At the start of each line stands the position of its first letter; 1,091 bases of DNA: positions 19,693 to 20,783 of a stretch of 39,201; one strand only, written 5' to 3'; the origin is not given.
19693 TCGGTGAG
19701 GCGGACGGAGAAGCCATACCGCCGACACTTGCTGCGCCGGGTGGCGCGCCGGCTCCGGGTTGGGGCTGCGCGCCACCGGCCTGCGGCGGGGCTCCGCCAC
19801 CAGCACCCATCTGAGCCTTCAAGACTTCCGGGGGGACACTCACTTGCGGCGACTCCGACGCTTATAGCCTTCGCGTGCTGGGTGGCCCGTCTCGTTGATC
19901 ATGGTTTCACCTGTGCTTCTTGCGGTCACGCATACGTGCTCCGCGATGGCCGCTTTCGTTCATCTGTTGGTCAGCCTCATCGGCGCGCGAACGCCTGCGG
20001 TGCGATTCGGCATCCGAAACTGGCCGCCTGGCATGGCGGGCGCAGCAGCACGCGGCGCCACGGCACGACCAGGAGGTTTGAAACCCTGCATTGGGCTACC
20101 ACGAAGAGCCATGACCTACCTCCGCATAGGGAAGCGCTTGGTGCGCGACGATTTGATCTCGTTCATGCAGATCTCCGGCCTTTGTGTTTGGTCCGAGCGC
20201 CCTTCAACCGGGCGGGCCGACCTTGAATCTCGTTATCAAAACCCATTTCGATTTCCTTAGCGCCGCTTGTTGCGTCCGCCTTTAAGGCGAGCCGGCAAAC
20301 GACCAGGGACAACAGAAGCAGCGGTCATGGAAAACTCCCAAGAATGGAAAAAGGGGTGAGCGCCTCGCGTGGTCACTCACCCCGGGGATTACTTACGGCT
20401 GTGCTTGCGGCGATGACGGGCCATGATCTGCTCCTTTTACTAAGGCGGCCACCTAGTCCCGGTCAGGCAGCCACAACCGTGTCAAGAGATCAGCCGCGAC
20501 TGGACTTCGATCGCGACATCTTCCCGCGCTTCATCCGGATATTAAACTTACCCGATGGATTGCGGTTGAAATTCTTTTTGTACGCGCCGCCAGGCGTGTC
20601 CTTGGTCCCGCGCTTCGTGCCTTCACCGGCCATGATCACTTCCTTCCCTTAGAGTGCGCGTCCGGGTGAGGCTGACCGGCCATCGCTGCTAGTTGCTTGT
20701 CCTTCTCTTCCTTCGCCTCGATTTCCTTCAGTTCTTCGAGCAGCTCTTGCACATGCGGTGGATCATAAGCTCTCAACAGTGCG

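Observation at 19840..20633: Array of seven SD-preceded mini-ORFs encoding polybasic peptides between portal and head-assembly genes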

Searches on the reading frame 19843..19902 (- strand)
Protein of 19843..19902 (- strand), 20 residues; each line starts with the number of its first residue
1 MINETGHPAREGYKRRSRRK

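Call 76: search_protein_families(library=pfam, proteins=[window:19843-19902:-], max_evalue=1)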
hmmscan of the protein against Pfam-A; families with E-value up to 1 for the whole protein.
seq(20 aa): 0 families

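Call 77: search_protein_families(library=ncbifam, proteins=[window:19843-19902:-], max_evalue=1)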
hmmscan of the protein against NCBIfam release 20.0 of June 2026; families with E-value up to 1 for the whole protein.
seq(20 aa): 0 families

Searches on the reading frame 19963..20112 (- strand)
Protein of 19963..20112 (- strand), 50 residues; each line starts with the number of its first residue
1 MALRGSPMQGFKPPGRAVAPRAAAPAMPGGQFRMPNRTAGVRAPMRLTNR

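Call 17: search_protein_families(library=phrogs, proteins=[window:19963-20112:-], max_evalue=0.01)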
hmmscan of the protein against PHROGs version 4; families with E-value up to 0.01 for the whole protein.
window:19963-20112:- (50 aa): 0 families

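Call 23: list_cluster_members(proteins=[P0008, P0087, window:19963-20112:-])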
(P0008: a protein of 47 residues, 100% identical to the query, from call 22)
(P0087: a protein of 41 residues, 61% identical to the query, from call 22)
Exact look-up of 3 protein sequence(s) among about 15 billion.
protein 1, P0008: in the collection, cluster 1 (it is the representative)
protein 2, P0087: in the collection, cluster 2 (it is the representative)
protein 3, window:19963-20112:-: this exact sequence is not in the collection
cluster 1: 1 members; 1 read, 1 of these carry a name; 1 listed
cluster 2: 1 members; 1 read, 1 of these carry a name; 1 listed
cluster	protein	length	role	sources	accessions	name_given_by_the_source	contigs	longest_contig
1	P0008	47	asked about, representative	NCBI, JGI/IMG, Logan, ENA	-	hypothetical protein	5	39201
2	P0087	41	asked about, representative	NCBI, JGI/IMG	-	hypothetical protein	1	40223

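Call 76: search_protein_families(library=pfam, proteins=[window:19963-20112:-], max_evalue=1)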
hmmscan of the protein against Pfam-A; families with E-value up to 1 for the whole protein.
seq(50 aa): 0 families

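Call 77: search_protein_families(library=ncbifam, proteins=[window:19963-20112:-], max_evalue=1)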
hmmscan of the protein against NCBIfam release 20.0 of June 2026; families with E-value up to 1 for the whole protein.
seq(50 aa): 0 families

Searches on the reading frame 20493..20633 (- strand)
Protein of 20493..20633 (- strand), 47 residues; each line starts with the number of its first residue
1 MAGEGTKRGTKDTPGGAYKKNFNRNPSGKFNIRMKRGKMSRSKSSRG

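Call 17: search_protein_families(library=phrogs, proteins=[window:20493-20633:-], max_evalue=0.01)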
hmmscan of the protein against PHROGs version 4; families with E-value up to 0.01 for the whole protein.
window:20493-20633:- (47 aa): 0 families

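Call 22: find_homologous_proteins(query=A1, max_evalue=0.01)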
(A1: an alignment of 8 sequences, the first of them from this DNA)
Query A1 (8 sequences) (47 aa, profile of the alignment): 115 proteins with E <= 0.01 among 685 candidates.
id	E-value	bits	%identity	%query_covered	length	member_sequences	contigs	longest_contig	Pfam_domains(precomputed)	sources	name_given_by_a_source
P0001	7.1e-20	88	68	72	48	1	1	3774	-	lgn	-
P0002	1.6e-19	87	74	74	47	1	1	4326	-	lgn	-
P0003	1.9e-19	87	76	70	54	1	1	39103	-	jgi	jgi:hypothetical protein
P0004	1.9e-19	87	58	55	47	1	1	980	-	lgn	-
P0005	2.6e-19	87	71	51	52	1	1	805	-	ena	-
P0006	2.9e-19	86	57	64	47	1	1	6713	-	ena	-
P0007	4.9e-19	86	57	74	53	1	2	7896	-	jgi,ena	jgi:hypothetical protein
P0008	5.1e-19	86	100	100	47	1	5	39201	-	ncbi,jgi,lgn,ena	jgi:hypothetical protein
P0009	7.0e-19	85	65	72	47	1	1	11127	-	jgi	jgi:hypothetical protein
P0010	1.2e-18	85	79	70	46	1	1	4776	-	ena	-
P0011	1.3e-18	84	69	77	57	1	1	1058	-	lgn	-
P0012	1.4e-18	84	54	98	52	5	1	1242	-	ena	-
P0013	1.6e-18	84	67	77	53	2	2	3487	-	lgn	-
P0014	1.7e-18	84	57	74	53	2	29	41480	-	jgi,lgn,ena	jgi:hypothetical protein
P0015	1.9e-18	84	65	66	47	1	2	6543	-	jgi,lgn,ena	jgi:hypothetical protein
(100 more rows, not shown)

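Call 62: search_solved_structures(query=A5, max_evalue=10)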
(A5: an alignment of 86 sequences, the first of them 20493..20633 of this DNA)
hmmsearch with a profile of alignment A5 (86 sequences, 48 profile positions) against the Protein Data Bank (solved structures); distinct sequences matched with E-value up to 10: 3.
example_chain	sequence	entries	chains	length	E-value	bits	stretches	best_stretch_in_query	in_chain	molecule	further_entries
6cvj_D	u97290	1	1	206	0.071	16.2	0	5-20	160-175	Microtubule-associated protein tau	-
4qrj_A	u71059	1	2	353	0.11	15.6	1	9-37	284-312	putative 6-phosphogluconolactonase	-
2mt4_A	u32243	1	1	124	0.97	12.6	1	18-26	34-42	Transcription termination/antitermination protein NusA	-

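Call 66: predict_structure(alignment_id=A5)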
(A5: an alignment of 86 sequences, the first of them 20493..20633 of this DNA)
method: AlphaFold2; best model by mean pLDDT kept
length: 47 residues; sequences in the alignment: 86
mean_pLDDT: 66.2   pTM: 0.18
mean pLDDT of the five models: 66.2, 63.0, 61.0, 60.0, 59.6
residues with pLDDT >= 90: 0; 70-90: 21; 50-70: 24; < 50: 2
segments of 3 or more residues with pLDDT < 50: none
pLDDT, mean of each block of 10 residues (from residue 1): 54 62 73 76 66
secondary structure, 60 per line:
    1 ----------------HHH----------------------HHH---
elements in order:
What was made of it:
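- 20490..20633 (-): Mini-ORF A, 47 aa, net +12 (family A: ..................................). AlphaFold2 gives pLDDT 66 with no secondary structure (call 66).
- On Virion-packaged DNA-condensing polycations (functional class): AlphaFold2 finds no fold (call 66).
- AlphaFold2 predicts no fold for family A (call 66).
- Tried and rejected: Structure prediction of family A (call 66).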

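Call 75: search_protein_representatives(alignment_id=A5)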
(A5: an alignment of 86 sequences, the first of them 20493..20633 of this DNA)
Query: 86 sequences, 48 profile positions. Proteins with E-value up to 0.001 (for the whole library): 15; up to 1e-10: 10; up to 1e-30: 0. The best 15 are listed.
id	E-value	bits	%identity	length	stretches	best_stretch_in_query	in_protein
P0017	6.3e-18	80.5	-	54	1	2-47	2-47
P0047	5.5e-17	77.4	-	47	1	3-46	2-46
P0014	1.5e-15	72.9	-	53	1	1-47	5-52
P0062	1.7e-15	72.7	-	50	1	5-46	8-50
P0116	3.1e-14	68.7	-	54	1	4-47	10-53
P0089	1.9e-13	66.1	-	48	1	3-47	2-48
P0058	1.1e-12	63.7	-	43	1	7-47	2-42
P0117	1.4e-12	63.3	-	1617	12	13-25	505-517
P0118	2.5e-11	59.3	-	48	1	15-47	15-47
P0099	3.4e-11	58.9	-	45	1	5-47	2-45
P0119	1.9e-10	56.5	-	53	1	4-46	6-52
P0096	2.0e-10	56.5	-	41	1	9-47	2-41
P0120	2.1e-07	46.8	-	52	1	8-47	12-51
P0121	5.5e-07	45.4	-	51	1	8-47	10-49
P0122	1.7e-05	40.7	-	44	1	9-46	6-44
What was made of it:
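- Tried and rejected: It does not: 14 of the 15 representatives are 41-54 aa. The exception is a 1617-aa repeat protein that matches only a 13-residue stretch (call 75).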

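Call 76: search_protein_families(library=pfam, proteins=[window:20493-20633:-], max_evalue=1)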
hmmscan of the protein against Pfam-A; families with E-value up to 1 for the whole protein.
seq(47 aa): 0 families

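Call 77: search_protein_families(library=ncbifam, proteins=[window:20493-20633:-], max_evalue=1)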
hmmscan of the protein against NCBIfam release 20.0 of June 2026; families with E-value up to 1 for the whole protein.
seq(47 aa): 0 families
